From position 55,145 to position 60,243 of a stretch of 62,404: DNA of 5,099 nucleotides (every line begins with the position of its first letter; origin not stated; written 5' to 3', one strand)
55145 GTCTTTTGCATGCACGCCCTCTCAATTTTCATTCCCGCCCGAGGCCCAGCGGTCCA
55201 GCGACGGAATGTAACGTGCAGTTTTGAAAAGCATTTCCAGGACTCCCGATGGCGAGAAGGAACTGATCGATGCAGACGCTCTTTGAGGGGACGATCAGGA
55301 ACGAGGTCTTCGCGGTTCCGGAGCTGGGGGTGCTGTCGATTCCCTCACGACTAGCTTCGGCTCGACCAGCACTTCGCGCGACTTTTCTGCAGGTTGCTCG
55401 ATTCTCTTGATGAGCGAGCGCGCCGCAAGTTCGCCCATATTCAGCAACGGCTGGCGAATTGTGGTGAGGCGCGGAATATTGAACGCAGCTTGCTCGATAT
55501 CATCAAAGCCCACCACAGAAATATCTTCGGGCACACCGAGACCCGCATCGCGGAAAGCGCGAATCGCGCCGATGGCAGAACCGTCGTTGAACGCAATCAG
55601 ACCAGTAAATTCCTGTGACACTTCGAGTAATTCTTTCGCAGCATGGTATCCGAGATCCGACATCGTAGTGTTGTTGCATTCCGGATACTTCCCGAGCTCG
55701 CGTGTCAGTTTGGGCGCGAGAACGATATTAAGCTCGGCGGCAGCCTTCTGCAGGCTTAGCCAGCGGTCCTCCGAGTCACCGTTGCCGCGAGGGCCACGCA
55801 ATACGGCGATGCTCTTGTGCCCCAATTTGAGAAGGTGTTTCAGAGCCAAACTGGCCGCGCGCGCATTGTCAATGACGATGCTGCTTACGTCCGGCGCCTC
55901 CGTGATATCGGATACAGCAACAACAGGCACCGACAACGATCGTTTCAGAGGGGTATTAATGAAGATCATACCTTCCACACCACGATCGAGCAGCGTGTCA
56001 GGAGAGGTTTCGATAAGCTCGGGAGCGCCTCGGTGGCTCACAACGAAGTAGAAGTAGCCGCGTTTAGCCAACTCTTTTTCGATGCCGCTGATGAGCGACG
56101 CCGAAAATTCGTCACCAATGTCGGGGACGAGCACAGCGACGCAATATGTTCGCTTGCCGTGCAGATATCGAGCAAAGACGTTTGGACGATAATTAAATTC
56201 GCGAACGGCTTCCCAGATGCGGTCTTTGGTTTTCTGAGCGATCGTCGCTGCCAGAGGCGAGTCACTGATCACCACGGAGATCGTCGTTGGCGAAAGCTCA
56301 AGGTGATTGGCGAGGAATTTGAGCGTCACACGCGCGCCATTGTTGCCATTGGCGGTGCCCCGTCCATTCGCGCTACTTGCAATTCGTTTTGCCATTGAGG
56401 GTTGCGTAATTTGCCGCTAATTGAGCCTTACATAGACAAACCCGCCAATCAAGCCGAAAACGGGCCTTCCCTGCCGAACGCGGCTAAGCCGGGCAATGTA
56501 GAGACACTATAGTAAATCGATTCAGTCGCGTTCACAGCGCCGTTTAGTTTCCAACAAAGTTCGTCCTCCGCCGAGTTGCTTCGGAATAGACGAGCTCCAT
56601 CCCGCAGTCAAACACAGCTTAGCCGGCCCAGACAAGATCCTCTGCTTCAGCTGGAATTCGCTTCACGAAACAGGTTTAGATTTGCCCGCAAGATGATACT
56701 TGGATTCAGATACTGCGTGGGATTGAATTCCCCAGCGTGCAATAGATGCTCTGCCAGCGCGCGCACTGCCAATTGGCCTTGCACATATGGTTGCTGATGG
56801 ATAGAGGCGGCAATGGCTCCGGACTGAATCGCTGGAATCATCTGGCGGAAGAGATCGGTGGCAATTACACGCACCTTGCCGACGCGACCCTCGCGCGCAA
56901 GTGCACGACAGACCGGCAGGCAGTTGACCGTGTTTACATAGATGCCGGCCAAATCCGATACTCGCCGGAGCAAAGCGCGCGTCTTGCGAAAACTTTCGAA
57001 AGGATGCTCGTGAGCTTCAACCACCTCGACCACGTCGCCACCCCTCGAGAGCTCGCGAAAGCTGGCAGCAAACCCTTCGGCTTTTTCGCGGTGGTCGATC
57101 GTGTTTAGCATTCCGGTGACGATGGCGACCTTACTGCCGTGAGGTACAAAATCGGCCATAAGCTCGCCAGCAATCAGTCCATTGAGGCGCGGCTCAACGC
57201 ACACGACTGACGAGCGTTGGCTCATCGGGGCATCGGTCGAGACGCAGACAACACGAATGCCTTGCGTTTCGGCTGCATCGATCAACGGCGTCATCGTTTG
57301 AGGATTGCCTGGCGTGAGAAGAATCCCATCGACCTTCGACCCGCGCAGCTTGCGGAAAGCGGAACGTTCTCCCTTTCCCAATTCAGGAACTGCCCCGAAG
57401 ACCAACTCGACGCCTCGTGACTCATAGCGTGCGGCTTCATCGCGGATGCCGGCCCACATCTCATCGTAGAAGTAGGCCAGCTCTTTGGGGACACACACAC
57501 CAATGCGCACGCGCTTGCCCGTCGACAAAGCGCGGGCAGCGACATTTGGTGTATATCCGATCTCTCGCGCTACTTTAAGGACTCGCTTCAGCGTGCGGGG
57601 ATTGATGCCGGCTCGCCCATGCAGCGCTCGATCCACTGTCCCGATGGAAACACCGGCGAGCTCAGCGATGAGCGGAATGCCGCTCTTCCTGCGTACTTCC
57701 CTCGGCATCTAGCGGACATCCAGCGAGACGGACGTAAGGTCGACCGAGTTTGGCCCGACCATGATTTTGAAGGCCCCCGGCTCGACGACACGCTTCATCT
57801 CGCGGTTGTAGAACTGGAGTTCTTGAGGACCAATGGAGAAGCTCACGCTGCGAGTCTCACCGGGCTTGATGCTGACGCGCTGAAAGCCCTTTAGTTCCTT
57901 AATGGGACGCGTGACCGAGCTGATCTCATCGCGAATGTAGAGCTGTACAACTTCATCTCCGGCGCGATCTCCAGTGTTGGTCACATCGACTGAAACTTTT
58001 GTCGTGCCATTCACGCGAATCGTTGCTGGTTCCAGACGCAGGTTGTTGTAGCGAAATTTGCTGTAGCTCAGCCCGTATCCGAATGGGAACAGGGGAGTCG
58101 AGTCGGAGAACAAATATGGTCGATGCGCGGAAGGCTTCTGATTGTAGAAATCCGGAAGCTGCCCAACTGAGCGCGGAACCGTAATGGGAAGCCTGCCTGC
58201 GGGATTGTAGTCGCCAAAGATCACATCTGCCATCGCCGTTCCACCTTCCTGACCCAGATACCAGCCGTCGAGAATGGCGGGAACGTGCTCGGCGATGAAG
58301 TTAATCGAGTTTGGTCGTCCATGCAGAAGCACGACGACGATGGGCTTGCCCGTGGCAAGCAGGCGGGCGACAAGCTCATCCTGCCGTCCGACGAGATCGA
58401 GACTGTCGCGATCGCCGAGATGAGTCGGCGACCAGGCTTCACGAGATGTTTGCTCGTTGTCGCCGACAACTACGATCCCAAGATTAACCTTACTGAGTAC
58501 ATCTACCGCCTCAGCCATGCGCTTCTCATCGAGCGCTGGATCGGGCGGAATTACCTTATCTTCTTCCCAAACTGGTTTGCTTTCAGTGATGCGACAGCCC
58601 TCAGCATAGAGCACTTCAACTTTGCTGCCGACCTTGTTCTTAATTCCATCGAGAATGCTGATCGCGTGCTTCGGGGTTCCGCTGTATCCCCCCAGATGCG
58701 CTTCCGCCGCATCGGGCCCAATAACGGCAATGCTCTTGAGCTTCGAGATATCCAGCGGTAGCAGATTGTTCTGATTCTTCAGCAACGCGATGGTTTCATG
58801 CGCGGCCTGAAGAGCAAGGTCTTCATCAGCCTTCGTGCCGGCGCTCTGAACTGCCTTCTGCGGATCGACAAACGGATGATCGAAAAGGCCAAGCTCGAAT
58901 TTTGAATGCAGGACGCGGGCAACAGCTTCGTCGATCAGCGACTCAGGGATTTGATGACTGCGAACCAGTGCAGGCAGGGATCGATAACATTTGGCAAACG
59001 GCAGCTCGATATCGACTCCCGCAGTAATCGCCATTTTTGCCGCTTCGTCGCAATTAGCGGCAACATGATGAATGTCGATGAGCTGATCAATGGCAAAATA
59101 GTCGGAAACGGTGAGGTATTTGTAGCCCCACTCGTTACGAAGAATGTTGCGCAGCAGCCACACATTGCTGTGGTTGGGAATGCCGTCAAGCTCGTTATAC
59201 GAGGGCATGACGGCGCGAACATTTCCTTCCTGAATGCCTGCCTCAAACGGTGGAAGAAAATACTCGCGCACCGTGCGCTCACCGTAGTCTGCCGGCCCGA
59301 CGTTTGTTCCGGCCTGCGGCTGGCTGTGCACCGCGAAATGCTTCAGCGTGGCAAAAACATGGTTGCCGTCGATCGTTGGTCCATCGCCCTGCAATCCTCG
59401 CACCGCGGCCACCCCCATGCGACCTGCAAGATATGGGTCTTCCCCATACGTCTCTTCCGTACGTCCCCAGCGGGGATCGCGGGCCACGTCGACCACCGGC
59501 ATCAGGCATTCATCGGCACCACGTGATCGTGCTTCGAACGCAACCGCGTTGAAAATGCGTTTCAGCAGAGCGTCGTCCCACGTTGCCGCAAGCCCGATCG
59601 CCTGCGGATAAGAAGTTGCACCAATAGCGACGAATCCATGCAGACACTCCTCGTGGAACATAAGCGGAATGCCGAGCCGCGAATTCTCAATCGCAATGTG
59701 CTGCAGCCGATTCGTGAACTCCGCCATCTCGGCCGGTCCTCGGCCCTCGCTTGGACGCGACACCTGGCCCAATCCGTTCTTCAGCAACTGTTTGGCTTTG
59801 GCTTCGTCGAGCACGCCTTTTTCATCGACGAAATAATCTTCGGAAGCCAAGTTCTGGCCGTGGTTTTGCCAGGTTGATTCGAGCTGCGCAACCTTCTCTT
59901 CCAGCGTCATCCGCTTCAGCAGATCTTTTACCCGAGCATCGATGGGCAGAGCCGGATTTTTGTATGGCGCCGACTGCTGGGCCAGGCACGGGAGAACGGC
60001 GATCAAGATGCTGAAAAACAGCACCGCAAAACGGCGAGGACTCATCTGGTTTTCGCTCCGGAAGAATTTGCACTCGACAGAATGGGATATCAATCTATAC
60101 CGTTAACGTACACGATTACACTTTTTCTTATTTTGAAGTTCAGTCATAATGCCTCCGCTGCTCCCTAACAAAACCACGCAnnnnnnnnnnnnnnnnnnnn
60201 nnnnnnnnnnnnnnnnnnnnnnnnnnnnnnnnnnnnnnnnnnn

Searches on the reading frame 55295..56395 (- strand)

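Call 52: search_protein_families(library=pfam, proteins=[window:55295-56395:-], max_evalue=0.0001)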
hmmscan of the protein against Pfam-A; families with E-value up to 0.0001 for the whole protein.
window:55295-56395:- (366 aa): 4 families
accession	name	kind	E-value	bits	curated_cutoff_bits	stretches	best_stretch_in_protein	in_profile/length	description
PF13377.12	Peripla_BP_3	-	6.5e-31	108.1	26.5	1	186-354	2-167/167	Periplasmic binding protein-like domain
PF00532.27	Peripla_BP_1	-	9.7e-22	78.2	22.2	1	86-348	4-277/281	Periplasmic binding proteins and sugar binding domain of LacI family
PF13407.12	Peripla_BP_4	-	3e-12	47.1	35.1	1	86-304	1-223/258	Periplasmic binding protein domain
PF00356.27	LacI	-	2.9e-06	27.4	27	1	34-72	11-46/46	Bacterial regulatory proteins, lacI family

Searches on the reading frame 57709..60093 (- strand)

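Call 16: search_protein_families(library=pfam, proteins=[window:57709-60093:-], max_evalue=0.001)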
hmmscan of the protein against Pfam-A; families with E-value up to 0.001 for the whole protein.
window:57709-60093:- (794 aa): 3 families
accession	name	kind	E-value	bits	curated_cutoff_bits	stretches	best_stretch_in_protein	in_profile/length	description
PF00933.27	Glyco_hydro_3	-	2.4e-72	244.5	27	1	63-395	1-314/316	Glycosyl hydrolase family 3 N terminal domain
PF01915.27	Glyco_hydro_3_C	-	1.9e-57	194.9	31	1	436-677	2-200/200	Glycosyl hydrolase family 3 C-terminal domain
PF14310.12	Fn3-like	-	1.8e-26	92.5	25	1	714-783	1-71/71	Fibronectin type III-like domain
